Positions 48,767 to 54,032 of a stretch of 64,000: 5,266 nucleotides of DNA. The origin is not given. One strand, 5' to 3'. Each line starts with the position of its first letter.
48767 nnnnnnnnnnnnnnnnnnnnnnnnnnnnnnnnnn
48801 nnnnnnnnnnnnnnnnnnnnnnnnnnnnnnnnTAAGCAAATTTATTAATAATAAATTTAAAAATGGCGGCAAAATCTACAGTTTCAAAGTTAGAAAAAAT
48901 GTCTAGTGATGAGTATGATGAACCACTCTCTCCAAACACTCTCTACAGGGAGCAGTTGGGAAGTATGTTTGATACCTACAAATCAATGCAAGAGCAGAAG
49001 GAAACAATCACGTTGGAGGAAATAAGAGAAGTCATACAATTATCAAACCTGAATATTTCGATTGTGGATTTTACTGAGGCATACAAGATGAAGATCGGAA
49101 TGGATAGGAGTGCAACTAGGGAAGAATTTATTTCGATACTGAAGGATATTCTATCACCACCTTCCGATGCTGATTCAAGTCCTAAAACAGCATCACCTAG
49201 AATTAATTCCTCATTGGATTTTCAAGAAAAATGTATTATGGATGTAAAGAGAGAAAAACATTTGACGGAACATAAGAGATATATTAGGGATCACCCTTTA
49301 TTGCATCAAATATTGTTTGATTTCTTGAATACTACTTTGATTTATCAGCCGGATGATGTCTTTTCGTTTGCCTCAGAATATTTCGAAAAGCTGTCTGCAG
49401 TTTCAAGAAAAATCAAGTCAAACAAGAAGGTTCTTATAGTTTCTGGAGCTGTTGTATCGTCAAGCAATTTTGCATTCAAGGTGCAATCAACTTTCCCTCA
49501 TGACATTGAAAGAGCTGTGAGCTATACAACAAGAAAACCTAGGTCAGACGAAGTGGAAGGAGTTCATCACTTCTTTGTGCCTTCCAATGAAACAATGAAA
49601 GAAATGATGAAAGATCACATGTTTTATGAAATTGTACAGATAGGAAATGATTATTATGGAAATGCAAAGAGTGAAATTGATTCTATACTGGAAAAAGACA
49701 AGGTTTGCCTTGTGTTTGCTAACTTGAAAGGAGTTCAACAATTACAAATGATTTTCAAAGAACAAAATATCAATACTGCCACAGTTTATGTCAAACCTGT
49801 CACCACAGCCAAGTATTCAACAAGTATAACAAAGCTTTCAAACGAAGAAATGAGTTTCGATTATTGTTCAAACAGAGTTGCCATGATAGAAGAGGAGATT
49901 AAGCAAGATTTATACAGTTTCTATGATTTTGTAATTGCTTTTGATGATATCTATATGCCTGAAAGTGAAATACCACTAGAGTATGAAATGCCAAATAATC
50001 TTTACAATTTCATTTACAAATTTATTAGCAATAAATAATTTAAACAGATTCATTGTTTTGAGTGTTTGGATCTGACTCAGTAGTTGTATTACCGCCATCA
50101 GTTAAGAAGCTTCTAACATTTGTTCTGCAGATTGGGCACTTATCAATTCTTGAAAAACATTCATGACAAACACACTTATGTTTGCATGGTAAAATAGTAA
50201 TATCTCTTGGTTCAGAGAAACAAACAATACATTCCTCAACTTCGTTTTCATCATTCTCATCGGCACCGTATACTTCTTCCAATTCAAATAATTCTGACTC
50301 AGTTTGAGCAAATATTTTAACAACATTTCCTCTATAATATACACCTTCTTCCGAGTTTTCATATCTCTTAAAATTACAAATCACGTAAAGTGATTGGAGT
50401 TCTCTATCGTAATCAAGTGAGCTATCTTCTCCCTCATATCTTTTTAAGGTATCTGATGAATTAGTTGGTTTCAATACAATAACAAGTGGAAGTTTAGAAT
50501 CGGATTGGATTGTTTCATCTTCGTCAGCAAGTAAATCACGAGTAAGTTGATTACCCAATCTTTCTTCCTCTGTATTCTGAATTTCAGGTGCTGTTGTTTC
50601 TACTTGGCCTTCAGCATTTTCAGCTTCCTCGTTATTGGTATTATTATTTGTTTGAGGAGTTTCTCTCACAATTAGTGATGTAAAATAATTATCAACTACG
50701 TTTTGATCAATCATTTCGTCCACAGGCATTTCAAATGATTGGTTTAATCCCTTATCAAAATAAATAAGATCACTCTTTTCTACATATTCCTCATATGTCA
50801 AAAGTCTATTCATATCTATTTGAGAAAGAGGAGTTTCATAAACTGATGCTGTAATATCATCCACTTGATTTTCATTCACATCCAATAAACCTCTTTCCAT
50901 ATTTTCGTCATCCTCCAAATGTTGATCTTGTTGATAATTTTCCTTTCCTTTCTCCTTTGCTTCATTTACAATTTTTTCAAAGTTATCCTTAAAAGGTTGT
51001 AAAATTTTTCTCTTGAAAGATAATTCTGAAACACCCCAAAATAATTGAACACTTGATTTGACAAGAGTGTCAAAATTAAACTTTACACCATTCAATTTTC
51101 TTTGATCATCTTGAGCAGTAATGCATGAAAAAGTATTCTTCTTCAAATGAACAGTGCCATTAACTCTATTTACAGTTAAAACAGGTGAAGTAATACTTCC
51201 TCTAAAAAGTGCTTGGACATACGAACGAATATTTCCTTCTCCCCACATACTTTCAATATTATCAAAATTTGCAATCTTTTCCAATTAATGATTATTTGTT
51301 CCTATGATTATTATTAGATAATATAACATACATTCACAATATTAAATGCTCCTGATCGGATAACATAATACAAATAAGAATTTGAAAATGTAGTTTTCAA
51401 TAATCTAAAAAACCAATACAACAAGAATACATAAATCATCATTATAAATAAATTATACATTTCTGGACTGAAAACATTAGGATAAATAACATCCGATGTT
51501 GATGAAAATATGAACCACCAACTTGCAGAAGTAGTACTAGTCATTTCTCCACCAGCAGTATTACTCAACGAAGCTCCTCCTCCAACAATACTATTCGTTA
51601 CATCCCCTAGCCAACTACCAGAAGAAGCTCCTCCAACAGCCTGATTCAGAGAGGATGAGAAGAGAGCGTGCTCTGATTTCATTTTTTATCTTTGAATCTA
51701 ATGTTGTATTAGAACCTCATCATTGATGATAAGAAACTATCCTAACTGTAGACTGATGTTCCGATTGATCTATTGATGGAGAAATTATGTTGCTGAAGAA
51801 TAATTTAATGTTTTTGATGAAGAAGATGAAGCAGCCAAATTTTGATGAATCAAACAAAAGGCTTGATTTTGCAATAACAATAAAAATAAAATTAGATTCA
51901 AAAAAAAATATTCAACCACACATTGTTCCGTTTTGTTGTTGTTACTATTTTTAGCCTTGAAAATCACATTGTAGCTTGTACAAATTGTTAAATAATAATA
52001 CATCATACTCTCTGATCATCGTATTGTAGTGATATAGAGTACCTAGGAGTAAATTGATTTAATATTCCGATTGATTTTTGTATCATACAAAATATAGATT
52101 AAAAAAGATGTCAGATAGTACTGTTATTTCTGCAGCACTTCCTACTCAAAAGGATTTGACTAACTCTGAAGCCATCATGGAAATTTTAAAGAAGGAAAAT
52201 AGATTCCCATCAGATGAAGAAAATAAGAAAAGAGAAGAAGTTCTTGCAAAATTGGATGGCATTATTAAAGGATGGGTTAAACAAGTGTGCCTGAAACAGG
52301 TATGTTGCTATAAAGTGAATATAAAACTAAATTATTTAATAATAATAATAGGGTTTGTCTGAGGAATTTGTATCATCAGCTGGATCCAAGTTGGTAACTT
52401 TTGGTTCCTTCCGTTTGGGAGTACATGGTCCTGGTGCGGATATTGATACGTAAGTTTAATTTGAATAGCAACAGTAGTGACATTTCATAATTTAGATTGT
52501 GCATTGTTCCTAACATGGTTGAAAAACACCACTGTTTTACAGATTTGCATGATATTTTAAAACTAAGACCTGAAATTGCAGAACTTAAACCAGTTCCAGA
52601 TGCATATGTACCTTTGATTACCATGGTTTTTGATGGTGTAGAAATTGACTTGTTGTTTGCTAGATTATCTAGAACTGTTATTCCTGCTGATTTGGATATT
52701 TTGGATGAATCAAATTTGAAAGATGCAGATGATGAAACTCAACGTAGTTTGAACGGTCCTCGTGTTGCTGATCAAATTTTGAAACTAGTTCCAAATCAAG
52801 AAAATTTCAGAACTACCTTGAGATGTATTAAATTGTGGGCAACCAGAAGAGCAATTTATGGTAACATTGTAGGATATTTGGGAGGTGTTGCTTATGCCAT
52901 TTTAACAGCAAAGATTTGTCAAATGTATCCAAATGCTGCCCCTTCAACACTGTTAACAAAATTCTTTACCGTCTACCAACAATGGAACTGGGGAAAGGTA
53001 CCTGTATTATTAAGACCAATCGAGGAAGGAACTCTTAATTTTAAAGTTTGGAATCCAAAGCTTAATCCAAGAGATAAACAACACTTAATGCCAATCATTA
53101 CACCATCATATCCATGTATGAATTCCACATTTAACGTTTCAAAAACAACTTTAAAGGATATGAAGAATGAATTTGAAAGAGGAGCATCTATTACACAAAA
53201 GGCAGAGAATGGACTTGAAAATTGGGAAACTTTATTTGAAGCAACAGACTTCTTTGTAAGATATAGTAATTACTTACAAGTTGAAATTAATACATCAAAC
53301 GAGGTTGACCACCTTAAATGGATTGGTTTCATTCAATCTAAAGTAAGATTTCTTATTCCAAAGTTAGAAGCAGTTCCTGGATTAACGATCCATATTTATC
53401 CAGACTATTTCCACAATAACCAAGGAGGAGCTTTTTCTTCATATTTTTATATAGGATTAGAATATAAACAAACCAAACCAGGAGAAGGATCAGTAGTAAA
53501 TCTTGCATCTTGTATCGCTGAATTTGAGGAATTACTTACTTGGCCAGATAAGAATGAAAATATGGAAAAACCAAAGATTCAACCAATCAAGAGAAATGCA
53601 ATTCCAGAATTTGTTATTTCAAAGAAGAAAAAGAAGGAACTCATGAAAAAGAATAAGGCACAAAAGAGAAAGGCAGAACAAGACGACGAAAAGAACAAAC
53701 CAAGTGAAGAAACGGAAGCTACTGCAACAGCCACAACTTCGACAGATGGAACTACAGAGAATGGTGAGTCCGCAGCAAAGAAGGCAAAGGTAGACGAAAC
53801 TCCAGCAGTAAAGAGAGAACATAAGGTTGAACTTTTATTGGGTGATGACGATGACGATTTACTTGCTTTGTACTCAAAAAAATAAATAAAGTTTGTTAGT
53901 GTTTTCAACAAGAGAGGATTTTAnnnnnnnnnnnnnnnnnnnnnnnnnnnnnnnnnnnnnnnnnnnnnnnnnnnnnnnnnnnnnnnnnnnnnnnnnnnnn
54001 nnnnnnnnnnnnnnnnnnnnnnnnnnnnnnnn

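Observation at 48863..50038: RIIa docking domain fused to a guanylate-kinase-like domain without a P-loop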

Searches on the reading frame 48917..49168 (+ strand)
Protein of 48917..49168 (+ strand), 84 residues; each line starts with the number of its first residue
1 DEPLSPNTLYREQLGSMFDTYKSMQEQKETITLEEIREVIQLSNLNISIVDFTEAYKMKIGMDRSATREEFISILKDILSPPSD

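Call 49: search_solved_structures(query=A5, max_evalue=10, show_alignments=2)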
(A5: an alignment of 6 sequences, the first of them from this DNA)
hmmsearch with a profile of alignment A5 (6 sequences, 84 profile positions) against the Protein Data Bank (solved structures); distinct sequences matched with E-value up to 10: 106 (the best 60 are shown).
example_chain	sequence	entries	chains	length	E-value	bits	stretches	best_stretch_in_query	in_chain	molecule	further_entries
1oqp_A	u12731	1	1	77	0.07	16.7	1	11-77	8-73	Caltractin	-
2rob_A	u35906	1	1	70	0.12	15.9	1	11-77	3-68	Calmodulin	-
8s9w_A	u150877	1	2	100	0.19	15.3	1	13-79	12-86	Protein S100-A15A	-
4r1k_A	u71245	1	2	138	0.21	15.2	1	8-43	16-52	Uncharacterized protein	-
2kn2_A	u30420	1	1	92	0.21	15.1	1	11-77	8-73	Calmodulin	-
2ro9_A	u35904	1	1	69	0.22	15.1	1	11-76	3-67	Calmodulin-2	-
7cqh_B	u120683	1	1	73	0.27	14.8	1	6-77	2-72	AT15141p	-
2ra2_A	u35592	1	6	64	0.28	14.8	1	20-46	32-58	Putative lipoprotein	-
1ih0_A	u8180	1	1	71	0.28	14.7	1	11-76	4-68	TROPONIN C, SLOW SKELETAL AND CARDIAC MUSCLES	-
1ozs_A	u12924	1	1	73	0.3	14.7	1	11-76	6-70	Troponin C, slow skeletal and cardiac muscles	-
1fi5_A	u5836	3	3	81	0.31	14.6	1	11-76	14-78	PROTEIN (TROPONIN C) | Troponin C, slow skeletal and cardiac muscles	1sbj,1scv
3ctn_A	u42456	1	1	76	0.36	14.4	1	11-76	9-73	TROPONIN C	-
2mlf_C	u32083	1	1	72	0.37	14.4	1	11-78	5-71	Troponin C, slow skeletal and cardiac muscles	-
7jts_t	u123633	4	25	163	0.48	14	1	11-77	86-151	Calmodulin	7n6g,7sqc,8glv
9qt9_E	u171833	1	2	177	0.56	13.8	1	11-76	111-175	Calmodulin-1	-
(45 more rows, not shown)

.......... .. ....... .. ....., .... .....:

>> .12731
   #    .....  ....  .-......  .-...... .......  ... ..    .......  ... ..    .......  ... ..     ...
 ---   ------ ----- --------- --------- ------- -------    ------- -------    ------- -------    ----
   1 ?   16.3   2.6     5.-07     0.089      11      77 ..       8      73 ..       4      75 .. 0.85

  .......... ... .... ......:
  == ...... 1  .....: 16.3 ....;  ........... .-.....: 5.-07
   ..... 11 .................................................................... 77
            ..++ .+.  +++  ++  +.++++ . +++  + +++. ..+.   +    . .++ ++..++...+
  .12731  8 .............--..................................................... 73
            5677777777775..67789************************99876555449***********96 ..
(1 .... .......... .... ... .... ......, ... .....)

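Call 50: search_protein_families(library=pfam, alignment_id=A5, max_evalue=10)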
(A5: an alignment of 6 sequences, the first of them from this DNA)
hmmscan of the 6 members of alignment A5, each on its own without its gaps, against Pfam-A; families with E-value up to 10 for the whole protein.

A. member 1, seq(84 aa): 1 family
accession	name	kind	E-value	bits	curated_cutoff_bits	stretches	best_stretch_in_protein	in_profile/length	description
PF02881.24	SRP54_N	-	0.063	13.9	22.4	1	13-79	4-75/75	SRP54-type protein, helical bundle domain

B. families by the number of members that match (of 6 scanned): 11 families
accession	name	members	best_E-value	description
PF13065.11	DUF3928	2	0.00013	Protein of unknown function (DUF3928)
PF20977.2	GatF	2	0.012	Glutamyl-tRNA(Gln) amidotransferase subunit F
PF06898.16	YqfD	1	0.003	Putative stage IV sporulation protein YqfD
PF00992.25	Troponin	1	0.016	Troponin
PF10782.14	zf-C2HCIx2C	1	0.053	Zinc-finger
PF02881.24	SRP54_N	1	0.063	SRP54-type protein, helical bundle domain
PF05517.18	p25-alpha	1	0.072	p25-alpha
PF00772.26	DnaB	1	0.081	DnaB-like helicase N terminal domain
PF01150.23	GDA1_CD39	1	0.081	GDA1/CD39 (nucleoside phosphatase) family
PF24307.1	DUF7486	1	0.14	Family of unknown function (DUF7486)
PF11845.13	Tll0287-like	1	0.28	Tll0287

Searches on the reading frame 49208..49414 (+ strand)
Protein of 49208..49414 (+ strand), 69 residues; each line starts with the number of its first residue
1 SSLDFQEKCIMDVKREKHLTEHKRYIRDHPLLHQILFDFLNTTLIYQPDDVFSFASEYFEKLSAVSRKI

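Call 38: search_solved_structures(query=A4, max_evalue=1)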
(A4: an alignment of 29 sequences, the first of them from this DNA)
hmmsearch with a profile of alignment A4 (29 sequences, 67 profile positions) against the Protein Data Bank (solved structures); distinct sequences matched with E-value up to 1: 40.
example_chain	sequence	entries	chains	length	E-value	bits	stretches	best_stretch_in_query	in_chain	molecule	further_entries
9fqr_Xh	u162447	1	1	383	1.3e-16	63.2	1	4-65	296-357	Ciliogenesis-associated TTC17-interacting protein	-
9d2f_c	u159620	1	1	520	3.8e-15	58.4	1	4-64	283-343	Ciliogenesis-associated TTC17-interacting protein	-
9d5n_CR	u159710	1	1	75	1.7e-12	49.9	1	15-61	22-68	RIIa domain-containing protein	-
3tmh_B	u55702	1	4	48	9.2e-08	34.8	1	22-65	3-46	cAMP-dependent protein kinase type II-alpha regulatory subunit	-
2kyg_A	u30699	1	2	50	1e-07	34.6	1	26-65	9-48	cAMP-dependent protein kinase type II-alpha regulatory subunit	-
4zp3_A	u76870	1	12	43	1e-07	34.6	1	26-65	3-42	cAMP-dependent protein kinase type II-alpha regulatory subunit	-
8s8o_A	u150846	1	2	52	1.3e-07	34.3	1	26-65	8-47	cAMP-dependent protein kinase type II-alpha regulatory subunit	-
1l6e_A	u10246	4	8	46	1.4e-07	34.2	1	26-65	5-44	cAMP-dependent protein kinase Type II-alpha regulatory chain | PROTEIN (CAMP-DEPENDENT PROTEIN KINASE TYPE II REGULATORY SUBUNIT) | cAMP-dependent protein kinas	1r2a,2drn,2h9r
2hwn_A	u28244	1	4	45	1.4e-07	34.2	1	26-65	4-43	cAMP-dependent protein kinase type II-alpha regulatory subunit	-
2izx_A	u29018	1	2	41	1.5e-07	34.1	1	30-65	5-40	CAMP-DEPENDENT PROTEIN KINASE TYPE II-ALPHA REGULATORY SUBUNIT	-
2izy_A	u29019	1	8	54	3.2e-07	33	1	27-65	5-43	CAMP-DEPENDENT PROTEIN KINASE REGULATORY SUBUNIT II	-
5h77_A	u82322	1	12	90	5.2e-07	32.4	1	30-66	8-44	cAMP-dependent protein kinase type II-alpha regulatory subunit,Immunoglobulin G-binding pr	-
5xby_A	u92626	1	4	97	9.1e-07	31.6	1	30-65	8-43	cAMP-dependent protein kinase type II-alpha regulatory subunit,Immunoglobulin G-binding pr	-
5h78_A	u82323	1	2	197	1.9e-06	30.6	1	30-65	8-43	cAMP-dependent protein kinase type II-alpha regulatory subunit,DHR14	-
3tnp_B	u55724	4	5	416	1.1e-05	28.1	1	32-65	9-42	cAMP-dependent protein kinase type II-beta regulatory subunit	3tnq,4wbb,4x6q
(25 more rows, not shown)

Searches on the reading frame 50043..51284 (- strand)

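Call 35: search_protein_families(library=pfam, proteins=[window:50043-51284:-], max_evalue=0.01)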
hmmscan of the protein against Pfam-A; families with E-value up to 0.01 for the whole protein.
window:50043-51284:- (414 aa): 3 families
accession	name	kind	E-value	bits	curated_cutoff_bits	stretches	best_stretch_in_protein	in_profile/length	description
PF13920.12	zf-C3HC4_3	-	1.4e-13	50.8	27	1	350-392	3-48/49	Zinc finger, C3HC4 type (RING finger)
PF14447.12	Prok-RING_4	-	4.6e-05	23.7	27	1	352-390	1-40/46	Prokaryotic RING finger family 4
PF13639.12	zf-RING_2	-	0.0033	18.1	27.3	1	351-387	2-44/44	Ring finger domain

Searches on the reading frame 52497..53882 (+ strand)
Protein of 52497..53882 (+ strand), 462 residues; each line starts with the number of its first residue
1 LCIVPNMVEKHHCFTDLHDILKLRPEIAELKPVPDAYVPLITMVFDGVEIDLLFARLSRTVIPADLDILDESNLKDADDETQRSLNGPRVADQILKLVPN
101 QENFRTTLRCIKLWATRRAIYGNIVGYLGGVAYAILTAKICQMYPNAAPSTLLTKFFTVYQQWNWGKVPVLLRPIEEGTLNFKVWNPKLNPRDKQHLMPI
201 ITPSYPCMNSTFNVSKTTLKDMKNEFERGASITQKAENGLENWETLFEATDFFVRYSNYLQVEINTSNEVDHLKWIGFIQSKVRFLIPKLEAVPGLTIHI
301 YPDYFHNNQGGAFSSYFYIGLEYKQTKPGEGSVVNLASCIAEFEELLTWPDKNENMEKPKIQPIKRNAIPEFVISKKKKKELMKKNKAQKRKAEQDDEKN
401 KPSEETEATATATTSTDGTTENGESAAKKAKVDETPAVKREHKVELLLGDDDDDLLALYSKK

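Call 72: search_protein_families(library=pfam, proteins=[window:52497-53882:+], max_evalue=0.00001)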
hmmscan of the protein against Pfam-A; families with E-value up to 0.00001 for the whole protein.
window:52497-53882:+ (462 aa): 3 families
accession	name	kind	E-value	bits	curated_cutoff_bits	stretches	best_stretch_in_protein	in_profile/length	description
PF04928.22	PAP_central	-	4.6e-64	215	27.1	1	103-248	1-145/146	Poly(A) polymerase central domain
PF20750.3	PAP_NTPase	-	1.7e-31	110.1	27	1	2-98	98-194/194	Poly(A) polymerase nucleotidyltransferase domain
PF04926.20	PAP_RNA-bind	-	5.6e-20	72.2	24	2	251-308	1-59/181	Poly(A) polymerase predicted RNA binding domain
